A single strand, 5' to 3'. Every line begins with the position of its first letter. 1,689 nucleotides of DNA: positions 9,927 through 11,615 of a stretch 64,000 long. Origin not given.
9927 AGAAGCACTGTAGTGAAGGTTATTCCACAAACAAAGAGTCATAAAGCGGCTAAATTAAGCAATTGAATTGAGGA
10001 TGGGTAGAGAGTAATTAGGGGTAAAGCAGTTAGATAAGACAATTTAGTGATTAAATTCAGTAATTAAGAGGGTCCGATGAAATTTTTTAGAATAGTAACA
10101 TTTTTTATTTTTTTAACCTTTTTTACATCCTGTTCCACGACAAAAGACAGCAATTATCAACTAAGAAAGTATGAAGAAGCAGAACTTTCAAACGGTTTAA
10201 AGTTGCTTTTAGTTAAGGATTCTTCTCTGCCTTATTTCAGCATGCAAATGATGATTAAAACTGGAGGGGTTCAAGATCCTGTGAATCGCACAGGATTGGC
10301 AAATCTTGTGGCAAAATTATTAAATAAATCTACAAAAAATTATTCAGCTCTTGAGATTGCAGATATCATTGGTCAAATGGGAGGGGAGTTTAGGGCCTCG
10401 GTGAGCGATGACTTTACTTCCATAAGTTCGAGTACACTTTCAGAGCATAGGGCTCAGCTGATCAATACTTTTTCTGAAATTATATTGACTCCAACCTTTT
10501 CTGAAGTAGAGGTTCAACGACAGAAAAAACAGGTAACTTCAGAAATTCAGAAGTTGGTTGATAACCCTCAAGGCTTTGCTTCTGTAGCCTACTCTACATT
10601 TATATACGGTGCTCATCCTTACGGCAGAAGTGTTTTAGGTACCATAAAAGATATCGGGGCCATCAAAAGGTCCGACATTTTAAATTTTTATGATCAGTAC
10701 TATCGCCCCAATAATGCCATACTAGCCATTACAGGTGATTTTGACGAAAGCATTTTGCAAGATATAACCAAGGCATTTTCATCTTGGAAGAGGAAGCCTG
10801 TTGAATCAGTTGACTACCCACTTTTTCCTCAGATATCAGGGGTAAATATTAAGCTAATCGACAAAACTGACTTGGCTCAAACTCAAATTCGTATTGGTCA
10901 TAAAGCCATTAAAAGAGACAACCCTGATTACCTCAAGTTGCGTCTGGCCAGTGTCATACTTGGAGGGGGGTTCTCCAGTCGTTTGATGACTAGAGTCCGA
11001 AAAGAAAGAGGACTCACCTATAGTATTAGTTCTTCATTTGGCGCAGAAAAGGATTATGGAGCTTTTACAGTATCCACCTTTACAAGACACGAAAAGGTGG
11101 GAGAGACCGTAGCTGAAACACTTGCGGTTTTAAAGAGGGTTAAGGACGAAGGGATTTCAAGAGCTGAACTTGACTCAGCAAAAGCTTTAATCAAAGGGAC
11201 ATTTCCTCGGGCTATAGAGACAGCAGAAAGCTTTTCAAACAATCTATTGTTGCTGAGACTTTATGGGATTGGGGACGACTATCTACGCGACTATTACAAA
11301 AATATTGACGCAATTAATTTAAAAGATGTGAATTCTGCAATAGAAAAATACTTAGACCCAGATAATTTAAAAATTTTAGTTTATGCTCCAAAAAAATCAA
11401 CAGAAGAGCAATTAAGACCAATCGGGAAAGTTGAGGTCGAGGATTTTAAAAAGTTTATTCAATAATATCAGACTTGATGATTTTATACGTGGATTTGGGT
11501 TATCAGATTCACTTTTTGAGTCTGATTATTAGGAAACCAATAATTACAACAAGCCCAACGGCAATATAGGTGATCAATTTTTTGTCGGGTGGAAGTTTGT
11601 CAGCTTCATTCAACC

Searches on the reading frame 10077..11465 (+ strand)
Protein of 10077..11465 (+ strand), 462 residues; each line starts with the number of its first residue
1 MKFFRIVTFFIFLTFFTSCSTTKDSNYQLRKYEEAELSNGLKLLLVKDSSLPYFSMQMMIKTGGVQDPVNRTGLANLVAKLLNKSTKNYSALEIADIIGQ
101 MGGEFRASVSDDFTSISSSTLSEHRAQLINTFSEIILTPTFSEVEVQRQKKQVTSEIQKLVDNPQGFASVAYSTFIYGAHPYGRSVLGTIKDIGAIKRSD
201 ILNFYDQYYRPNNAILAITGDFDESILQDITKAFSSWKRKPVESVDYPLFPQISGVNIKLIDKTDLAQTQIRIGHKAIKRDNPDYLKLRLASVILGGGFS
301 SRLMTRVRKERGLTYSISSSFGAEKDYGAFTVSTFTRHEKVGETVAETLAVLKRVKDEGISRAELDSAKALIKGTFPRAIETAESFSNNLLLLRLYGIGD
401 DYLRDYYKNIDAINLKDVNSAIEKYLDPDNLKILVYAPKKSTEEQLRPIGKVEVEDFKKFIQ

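Call 40: search_protein_families(library=pfam, proteins=[window:10077-11465:+], max_evalue=0.00001)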
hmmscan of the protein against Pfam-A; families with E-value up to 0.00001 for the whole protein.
window:10077-11465:+ (462 aa): 2 families
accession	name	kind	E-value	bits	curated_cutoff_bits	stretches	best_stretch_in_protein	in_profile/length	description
PF05193.26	Peptidase_M16_C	-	6.4e-41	140.6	23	1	196-370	2-179/181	Peptidase M16 inactive domain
PF00675.25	Peptidase_M16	-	5.5e-21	75.5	22.3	1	50-189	9-148/149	Insulinase (Peptidase family M16)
